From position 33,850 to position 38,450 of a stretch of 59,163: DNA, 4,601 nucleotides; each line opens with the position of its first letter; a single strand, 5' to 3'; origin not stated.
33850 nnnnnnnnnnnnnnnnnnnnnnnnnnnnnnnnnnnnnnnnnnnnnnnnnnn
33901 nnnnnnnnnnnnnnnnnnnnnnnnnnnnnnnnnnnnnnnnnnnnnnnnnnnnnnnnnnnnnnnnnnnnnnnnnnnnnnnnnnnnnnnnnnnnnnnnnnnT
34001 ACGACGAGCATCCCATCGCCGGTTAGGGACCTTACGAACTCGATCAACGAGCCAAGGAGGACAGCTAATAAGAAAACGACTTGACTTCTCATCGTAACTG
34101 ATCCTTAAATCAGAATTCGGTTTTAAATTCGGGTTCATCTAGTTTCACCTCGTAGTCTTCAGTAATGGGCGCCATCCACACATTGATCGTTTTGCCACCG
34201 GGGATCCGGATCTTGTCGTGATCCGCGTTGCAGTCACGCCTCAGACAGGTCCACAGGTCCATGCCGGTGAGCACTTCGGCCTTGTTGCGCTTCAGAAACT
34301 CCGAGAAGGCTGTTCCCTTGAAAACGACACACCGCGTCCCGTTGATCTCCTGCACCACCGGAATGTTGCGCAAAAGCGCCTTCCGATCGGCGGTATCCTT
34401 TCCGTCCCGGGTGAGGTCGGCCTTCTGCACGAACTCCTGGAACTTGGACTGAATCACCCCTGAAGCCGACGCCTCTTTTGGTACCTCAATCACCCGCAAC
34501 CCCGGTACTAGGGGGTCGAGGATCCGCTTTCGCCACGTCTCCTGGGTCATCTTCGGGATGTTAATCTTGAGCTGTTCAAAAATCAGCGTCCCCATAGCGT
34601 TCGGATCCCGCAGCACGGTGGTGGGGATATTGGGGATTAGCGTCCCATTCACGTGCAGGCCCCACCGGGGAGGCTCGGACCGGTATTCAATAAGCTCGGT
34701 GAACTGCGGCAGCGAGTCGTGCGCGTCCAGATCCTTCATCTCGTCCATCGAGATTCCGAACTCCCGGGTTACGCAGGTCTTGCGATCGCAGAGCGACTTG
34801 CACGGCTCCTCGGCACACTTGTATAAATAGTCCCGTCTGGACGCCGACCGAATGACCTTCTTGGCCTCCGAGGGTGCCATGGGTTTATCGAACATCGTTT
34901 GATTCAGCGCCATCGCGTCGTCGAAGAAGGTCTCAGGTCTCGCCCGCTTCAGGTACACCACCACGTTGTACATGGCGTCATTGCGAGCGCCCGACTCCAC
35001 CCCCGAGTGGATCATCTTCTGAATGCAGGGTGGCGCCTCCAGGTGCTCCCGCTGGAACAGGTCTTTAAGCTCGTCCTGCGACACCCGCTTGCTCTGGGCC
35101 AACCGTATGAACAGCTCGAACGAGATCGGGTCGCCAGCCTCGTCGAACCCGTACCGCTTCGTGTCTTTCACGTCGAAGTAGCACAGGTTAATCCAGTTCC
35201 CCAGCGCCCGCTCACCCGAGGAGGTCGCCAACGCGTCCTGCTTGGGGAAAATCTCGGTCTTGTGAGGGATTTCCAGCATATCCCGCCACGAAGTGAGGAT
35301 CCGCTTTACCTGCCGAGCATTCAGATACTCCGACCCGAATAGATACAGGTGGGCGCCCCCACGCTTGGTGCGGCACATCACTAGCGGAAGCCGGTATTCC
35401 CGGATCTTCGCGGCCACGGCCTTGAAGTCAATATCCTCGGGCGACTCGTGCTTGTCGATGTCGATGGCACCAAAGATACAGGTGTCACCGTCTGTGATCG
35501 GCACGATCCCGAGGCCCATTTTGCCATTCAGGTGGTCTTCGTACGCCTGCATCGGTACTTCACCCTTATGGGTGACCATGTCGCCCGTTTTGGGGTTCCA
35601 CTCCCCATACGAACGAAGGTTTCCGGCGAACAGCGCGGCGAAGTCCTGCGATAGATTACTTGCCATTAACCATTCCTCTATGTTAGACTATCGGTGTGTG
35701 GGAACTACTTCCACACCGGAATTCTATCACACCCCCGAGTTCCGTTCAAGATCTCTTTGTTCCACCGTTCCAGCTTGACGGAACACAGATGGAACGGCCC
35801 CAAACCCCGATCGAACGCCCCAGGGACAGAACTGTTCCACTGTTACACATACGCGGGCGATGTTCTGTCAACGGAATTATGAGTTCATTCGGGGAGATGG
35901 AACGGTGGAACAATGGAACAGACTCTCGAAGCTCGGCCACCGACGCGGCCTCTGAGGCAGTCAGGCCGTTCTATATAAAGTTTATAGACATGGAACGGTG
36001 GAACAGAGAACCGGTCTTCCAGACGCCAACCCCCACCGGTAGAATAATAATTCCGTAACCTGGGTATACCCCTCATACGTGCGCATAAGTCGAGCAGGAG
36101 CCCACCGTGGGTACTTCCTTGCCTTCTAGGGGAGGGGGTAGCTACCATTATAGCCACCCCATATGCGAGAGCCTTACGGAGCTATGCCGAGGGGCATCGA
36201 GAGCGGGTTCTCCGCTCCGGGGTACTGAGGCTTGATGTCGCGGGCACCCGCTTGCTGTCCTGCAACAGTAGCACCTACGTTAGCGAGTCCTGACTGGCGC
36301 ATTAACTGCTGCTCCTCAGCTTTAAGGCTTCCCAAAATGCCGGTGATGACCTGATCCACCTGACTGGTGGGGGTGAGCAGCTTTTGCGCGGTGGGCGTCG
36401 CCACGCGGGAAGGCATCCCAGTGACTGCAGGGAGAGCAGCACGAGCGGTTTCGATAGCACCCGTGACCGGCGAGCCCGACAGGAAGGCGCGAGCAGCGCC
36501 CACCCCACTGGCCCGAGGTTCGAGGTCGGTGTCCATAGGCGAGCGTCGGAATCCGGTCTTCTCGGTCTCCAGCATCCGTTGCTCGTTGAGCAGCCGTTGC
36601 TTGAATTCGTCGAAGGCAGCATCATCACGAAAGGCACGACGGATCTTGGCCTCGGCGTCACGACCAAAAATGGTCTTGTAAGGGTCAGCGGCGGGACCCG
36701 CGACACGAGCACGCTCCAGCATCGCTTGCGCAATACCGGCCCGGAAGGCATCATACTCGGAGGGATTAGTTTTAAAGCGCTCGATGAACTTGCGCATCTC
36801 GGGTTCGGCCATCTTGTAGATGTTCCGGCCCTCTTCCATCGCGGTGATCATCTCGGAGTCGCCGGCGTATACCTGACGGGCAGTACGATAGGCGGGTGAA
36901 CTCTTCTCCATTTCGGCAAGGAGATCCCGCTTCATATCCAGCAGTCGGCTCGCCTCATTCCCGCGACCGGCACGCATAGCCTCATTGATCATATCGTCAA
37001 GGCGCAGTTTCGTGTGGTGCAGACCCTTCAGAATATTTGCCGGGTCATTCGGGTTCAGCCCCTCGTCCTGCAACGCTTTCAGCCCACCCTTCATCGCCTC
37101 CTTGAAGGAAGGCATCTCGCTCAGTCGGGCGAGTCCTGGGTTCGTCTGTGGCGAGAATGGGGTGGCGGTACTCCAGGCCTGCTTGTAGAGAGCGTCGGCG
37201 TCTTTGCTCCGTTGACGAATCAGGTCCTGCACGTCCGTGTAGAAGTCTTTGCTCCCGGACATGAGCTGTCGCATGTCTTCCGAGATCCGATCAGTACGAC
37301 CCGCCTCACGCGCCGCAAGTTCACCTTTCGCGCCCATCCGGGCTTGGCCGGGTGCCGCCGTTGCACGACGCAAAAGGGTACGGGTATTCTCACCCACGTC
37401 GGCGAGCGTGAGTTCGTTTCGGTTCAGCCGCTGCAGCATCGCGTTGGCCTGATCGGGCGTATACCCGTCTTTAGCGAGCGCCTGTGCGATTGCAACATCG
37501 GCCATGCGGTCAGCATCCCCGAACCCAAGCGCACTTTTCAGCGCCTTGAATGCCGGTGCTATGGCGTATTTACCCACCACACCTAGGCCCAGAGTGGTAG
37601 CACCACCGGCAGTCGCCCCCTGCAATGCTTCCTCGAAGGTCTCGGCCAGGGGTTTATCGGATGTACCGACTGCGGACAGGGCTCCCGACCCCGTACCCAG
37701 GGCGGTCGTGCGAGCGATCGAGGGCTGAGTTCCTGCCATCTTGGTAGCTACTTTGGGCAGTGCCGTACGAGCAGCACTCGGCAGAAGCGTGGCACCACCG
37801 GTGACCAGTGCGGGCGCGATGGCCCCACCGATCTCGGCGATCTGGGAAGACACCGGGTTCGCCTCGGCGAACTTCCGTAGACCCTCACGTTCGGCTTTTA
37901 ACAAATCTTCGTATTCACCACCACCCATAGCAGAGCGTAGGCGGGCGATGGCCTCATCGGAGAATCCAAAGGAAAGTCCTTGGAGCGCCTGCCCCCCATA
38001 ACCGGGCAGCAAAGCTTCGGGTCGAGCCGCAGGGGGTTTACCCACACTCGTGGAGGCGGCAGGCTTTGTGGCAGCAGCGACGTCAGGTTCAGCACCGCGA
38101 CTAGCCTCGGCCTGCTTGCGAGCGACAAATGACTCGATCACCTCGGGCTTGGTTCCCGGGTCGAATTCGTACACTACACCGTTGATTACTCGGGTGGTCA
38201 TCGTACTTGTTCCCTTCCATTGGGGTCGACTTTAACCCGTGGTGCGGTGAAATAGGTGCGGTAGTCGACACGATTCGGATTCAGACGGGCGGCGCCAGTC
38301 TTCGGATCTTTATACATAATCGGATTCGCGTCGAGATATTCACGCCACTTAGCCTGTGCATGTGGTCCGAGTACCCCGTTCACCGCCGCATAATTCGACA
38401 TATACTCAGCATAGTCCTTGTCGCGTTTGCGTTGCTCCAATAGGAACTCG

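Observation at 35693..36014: Octamer iteron arrays plus an AT-rich tract upstream of the primase gene: candidate replication origin and early operator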

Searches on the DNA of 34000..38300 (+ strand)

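Call 4: search_dna_similar(query=window:34000-38300:+, collection=phages, mode=near, max_rows=25)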
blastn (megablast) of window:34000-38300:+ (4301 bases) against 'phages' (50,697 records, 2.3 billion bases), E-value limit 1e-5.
No match.

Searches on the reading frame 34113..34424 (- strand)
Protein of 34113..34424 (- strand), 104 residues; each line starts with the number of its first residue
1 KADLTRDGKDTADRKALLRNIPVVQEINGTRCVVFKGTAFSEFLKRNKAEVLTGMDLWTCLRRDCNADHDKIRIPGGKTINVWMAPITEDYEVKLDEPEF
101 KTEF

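Call 74: predict_structure(alignment_id=A5)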
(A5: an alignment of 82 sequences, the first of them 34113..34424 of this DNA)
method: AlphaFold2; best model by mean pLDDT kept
length: 104 residues; sequences in the alignment: 82
mean_pLDDT: 82.2   pTM: 0.68
mean pLDDT of the five models: 82.2, 79.5, 75.4, 74.8, 74.8
residues with pLDDT >= 90: 42; 70-90: 40; 50-70: 18; < 50: 4
segments of 3 or more residues with pLDDT < 50: none
pLDDT, mean of each block of 10 residues (from residue 1): 67 88 88 92 86 87 92 90 83 56 65
secondary structure, 60 per line:
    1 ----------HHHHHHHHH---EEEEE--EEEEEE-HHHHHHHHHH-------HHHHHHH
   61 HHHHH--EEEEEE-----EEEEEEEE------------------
elements in order: H11-19 E23-27 E30-35 H37-46 H54-65 E68-73 E79-86

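Call 77: fold_search(model_id=the predicted structure, library=pdb)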
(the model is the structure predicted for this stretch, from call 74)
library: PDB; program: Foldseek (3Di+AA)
matches with E <= 10: 499; with E <= 0.001: 0
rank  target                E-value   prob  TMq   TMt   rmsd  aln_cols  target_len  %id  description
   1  3zxo_A                7.4e-02  0.28  0.22  0.20   7.7        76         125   20  CRYSTAL STRUCTURE OF THE MUTANT ATP-BINDING DOMAIN OF MYCOBACTERIUM TUBERCULOSIS DOSS (released 2011-08-24)
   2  5epv_D                1.5e-01  0.66  0.31  0.20   6.3        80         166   14  Histidine kinase domain from the LOV-HK blue-light receptor from Brucella abortus (released 2016-02-24)
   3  5a0m_A                1.5e-01  0.23  0.24  0.13   8.7        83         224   14  THE CRYSTAL STRUCTURE OF I-SCEI IN COMPLEX WITH ITS TARGET DNA IN THE PRESENCE OF MN (released 2016-05-04)
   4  9qjg_B                2.0e-01  0.33  0.27  0.19   8.8        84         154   14  CA domain of LvrB from Leptospira with bound ADP (released 2026-04-08)
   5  8pf2_B                2.0e-01  0.18  0.24  0.16  11.2       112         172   12  Structure of the Histidine Kinase CheA ATP-Binding domain in complex with compound ODDHK16 (released 2024-06-26)
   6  1i59_A                2.6e-01  0.25  0.31  0.20  12.2       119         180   12  STRUCTURE OF THE HISTIDINE KINASE CHEA ATP-BINDING DOMAIN IN COMPLEX WITH ADPNP AND MAGENSIUM (released 2001-08-26)
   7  8p3n_A                2.9e-01  0.28  0.31  0.21  11.7       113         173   13  Structure of the Histidine Kinase CheA ATP-Binding domain in complex with compound ODDHK8 (released 2024-06-12)
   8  3oor_A                2.9e-01  0.20  0.26  0.14   6.9        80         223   15  I-SceI mutant (K86R/G100T)complexed with C/G+4 DNA substrate (released 2010-11-17)
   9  5a0m_B                3.1e-01  0.15  0.24  0.13   9.6        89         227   15  THE CRYSTAL STRUCTURE OF I-SCEI IN COMPLEX WITH ITS TARGET DNA IN THE PRESENCE OF MN (released 2016-05-04)
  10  9qjg_A                3.1e-01  0.13  0.22  0.16   8.7        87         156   15  CA domain of LvrB from Leptospira with bound ADP (released 2026-04-08)
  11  9qbd_B                3.3e-01  0.35  0.35  0.34  10.6        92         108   14  Crystal structure of Brachyspira hampsonii PadR with Leu88 replaced by 3-aminotyrosine (released 2026-03-11)
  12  8vc9_F                3.3e-01  0.33  0.30  0.10   8.6        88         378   16  Hybrid response regulator LvrB from Leptospira / phosphorylated REC form (released 2024-12-18)
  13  8vc9_C                3.5e-01  0.41  0.31  0.10   8.9        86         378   10  Hybrid response regulator LvrB from Leptospira / phosphorylated REC form (released 2024-12-18)
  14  8vc9_E                3.5e-01  0.35  0.29  0.10   9.2        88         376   10  Hybrid response regulator LvrB from Leptospira / phosphorylated REC form (released 2024-12-18)
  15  6rid_A                3.5e-01  0.18  0.29  0.04   7.2        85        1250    8  Structure of Vaccinia Virus DNA-dependent RNA polymerase elongation complex (released 2019-12-18)
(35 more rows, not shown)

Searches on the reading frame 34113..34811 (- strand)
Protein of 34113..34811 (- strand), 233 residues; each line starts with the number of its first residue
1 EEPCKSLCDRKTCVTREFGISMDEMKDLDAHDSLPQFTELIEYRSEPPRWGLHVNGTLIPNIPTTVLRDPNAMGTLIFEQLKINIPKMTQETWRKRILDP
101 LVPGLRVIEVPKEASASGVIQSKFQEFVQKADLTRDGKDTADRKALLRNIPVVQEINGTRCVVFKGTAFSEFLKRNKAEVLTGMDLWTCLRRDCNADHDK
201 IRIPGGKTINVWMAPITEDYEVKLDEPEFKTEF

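Call 41: find_homologous_proteins(query=window:34113-34811:-, max_evalue=0.00001)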
Query window:34113-34811:- (233 aa): 14 proteins with E <= 0.00001 among 122 candidates.
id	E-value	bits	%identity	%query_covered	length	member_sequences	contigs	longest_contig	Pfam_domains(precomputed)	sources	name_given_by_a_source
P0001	1.1e-129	449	83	100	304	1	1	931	PF08708.17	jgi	jgi:hypothetical protein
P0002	4.7e-127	440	92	90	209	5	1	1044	-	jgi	jgi:hypothetical protein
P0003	1.2e-126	439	94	88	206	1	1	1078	-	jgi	jgi:hypothetical protein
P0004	1.4e-125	436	80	100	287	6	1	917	-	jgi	jgi:hypothetical protein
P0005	1.0e-112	393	79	91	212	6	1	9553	-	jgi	jgi:hypothetical protein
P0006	1.1e-112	393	76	100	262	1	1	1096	-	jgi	jgi:hypothetical protein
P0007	1.4e-112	393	80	91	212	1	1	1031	-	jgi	-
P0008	7.2e-111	387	72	100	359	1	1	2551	-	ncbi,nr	ncbi:MAG TPA: hypothetical protein VK171_06645, partial [Fimbriimonas sp.]|nr:hypothetical protein [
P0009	8.9e-108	377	69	100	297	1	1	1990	-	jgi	jgi:hypothetical protein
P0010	1.9e-88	314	79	76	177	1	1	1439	-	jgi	jgi:hypothetical protein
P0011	4.2e-82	293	80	69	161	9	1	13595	-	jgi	jgi:hypothetical protein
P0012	3.0e-81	291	76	70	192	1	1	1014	-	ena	-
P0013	1.9e-80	288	78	69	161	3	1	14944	-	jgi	-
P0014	5.7e-12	64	92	16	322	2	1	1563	PF22548.3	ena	-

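Call 55: find_homologous_proteins(query=A3, max_evalue=0.00001)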
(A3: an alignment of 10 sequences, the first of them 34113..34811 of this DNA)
Query A3 (10 sequences) (233 aa, profile of the alignment): 140 proteins with E <= 0.00001 among 2533 candidates; the best 120 are listed.
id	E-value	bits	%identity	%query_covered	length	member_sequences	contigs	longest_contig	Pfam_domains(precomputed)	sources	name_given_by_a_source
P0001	7.7e-94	332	83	100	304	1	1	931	PF08708.17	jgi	jgi:hypothetical protein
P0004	7.4e-91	322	80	100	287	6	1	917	-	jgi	jgi:hypothetical protein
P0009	6.5e-88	312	69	100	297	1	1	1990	-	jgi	jgi:hypothetical protein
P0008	1.8e-86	308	72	100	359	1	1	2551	-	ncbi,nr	ncbi:MAG TPA: hypothetical protein VK171_06645, partial [Fimbriimonas sp.]|nr:hypothetical protein [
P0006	8.6e-79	283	76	100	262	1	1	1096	-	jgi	jgi:hypothetical protein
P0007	2.1e-78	281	80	91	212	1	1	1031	-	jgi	-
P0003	3.8e-76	274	94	88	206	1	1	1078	-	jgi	jgi:hypothetical protein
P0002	2.7e-75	271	92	90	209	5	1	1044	-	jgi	jgi:hypothetical protein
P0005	8.4e-74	266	79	91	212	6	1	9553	-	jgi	jgi:hypothetical protein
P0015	7.0e-63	231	28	98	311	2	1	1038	-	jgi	-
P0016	1.2e-62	230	28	98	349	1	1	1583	-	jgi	jgi:hypothetical protein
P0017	1.5e-61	226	28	98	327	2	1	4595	-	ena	-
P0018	1.5e-61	226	26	91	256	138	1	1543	-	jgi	jgi:hypothetical protein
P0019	1.6e-61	226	27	98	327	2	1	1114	-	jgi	jgi:hypothetical protein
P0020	4.1e-61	225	25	98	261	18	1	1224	-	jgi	jgi:hypothetical protein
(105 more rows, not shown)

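Call 67: predict_structure(alignment_id=A4)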
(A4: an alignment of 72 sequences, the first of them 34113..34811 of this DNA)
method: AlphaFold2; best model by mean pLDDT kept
length: 233 residues; sequences in the alignment: 72
mean_pLDDT: 86.2   pTM: 0.68
mean pLDDT of the five models: 86.2, 86.1, 83.9, 83.3, 81.4
residues with pLDDT >= 90: 169; 70-90: 16; 50-70: 43; < 50: 5
segments of 3 or more residues with pLDDT < 50: 1-3
pLDDT, mean of each block of 10 residues (from residue 1): 51 55 58 85 93 96 95 96 93 96 95 91 94 92 95 94 96 94 92 95 93 83 57 60
secondary structure, 60 per line:
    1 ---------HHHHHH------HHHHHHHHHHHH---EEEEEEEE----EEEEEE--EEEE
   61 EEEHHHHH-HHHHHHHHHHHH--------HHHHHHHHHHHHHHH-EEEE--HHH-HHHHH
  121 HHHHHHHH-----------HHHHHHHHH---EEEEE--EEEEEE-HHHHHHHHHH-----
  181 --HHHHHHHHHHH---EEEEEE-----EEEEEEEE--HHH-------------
elements in order: H10-15 H22-33 E37-44 E49-54 E57-63 H64-68 H70-81 H90-104 E106-109 H116-128 H140-148 E152-156 E159-164 H166-175 H183-193 E197-202 E208-215

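Call 70: fold_search(model_id=the predicted structure, library=pdb)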
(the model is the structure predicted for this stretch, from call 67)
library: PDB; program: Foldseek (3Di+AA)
matches with E <= 10: 521; with E <= 0.001: 0
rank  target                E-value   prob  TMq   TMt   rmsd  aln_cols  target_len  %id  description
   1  4gt8                  8.7e-02  0.18  0.14  0.20  11.0       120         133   14  Crystal Structure of the Catalytic and ATP-binding Domain from VraS in Complex with ADP (released 2013-08-28)
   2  3zxo_A                1.2e-01  0.16  0.15  0.22  11.2       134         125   18  CRYSTAL STRUCTURE OF THE MUTANT ATP-BINDING DOMAIN OF MYCOBACTERIUM TUBERCULOSIS DOSS (released 2011-08-24)
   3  5a0m_A                1.8e-01  0.14  0.13  0.13  11.0       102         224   13  THE CRYSTAL STRUCTURE OF I-SCEI IN COMPLEX WITH ITS TARGET DNA IN THE PRESENCE OF MN (released 2016-05-04)
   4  3a8y_A                2.1e-01  0.04  0.11  0.08  20.5       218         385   14  Crystal structure of the complex between the BAG5 BD5 and Hsp70 NBD (released 2010-03-31)
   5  9qjg_B                2.2e-01  0.15  0.15  0.20  10.7       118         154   14  CA domain of LvrB from Leptospira with bound ADP (released 2026-04-08)
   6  5epv_D                2.2e-01  0.11  0.16  0.20  13.1       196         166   13  Histidine kinase domain from the LOV-HK blue-light receptor from Brucella abortus (released 2016-02-24)
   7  5dgk_B                2.4e-01  0.41  0.25  0.13  10.7       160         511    9  SCCmec type IV Cch - active helicase (released 2016-08-24)
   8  3oor_A                2.5e-01  0.14  0.13  0.13  10.6        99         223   13  I-SceI mutant (K86R/G100T)complexed with C/G+4 DNA substrate (released 2010-11-17)
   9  4bxi                  2.7e-01  0.10  0.15  0.19  13.2       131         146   14  Crystal structure of ATP binding domain of AgrC from Staphylococcus aureus (released 2014-06-04)
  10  6x1j_A                2.8e-01  0.11  0.12  0.12  11.2       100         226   11  The homing endonuclease I-WcaI bound to its DNA recognition sequence (released 2021-05-26)
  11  9qbd_A                3.0e-01  0.66  0.23  0.45   4.9       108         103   14  Crystal structure of Brachyspira hampsonii PadR with Leu88 replaced by 3-aminotyrosine (released 2026-03-11)
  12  5a0m_B                3.4e-01  0.12  0.12  0.12  10.6        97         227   13  THE CRYSTAL STRUCTURE OF I-SCEI IN COMPLEX WITH ITS TARGET DNA IN THE PRESENCE OF MN (released 2016-05-04)
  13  7zzq_D                3.8e-01  0.11  0.16  0.22   9.2       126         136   10  BcsH-BcsD 'beads-on-a-string' filament, local refine (released 2022-12-28)
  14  7qen_C                3.8e-01  0.10  0.19  0.16  22.5       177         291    8  S.c. Condensin core in DNA- and ATP-bound state (released 2022-06-15)
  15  9qbd_B                4.1e-01  0.57  0.24  0.44   5.3       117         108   14  Crystal structure of Brachyspira hampsonii PadR with Leu88 replaced by 3-aminotyrosine (released 2026-03-11)
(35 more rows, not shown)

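Call 108: search_protein_families(library=pfam, alignment_id=A4, max_evalue=5)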
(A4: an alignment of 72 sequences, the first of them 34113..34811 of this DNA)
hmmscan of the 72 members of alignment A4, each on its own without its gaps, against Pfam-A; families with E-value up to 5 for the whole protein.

A. member 1, window:34113-34811:- (233 aa): 0 families

B. families by the number of members that match (of 72 scanned): 27 families (the first 25 are shown)
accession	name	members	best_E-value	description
PF08708.16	PriCT_1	21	1.7e-05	Primase C terminal 1 (PriCT-1)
PF08463.15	EcoEI_R_C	9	0.027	EcoEI R protein C-terminal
PF18408.7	zf_Hakai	6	0.065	C2H2 Hakai zinc finger domain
PF17644.7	30K_MP_core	3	0.025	Jelly-roll domain of 30K viral movement proteins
PF08863.15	YolD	2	0.063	YolD-like protein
PF24899.1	UBA_DHX29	2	0.077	ATP-dependent RNA helicase DHX29, UBA domain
PF06141.17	Phage_tail_U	2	0.18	Phage minor tail protein U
PF00338.27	Ribosomal_S10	1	0.00092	Ribosomal protein S10p/S20e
PF22927.2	INT1_R3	1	0.04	Integrator complex subunit 1, R3 domain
PF02413.22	Caudo_TAP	1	0.044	Caudovirales tail fibre assembly protein, lambda gpK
PF20355.3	DUF6650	1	0.089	Family of unknown function (DUF6650)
PF04587.20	ADP_PFK_GK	1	0.1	ADP-specific Phosphofructokinase/Glucokinase conserved region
PF08771.16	FRB_dom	1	0.1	FKBP12-rapamycin binding domain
PF04104.19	DNA_primase_lrg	1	0.11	Eukaryotic and archaeal DNA primase, large subunit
PF04363.17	DUF496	1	0.11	Protein of unknown function (DUF496)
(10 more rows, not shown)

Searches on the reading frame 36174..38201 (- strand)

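Call 10: search_protein_families(library=pfam, proteins=[window:36174-38201:-], max_evalue=0.01)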
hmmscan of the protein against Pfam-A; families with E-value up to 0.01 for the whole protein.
window:36174-38201:- (675 aa): 0 families

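Call 11: search_protein_families(library=phrogs, proteins=[window:36174-38201:-], max_evalue=0.001)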
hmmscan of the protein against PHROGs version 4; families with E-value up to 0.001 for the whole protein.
window:36174-38201:- (675 aa): 1 family
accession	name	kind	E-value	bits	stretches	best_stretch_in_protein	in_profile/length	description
phrog_5880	-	unknown function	2e-54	186.3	1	23-639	12-647/661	-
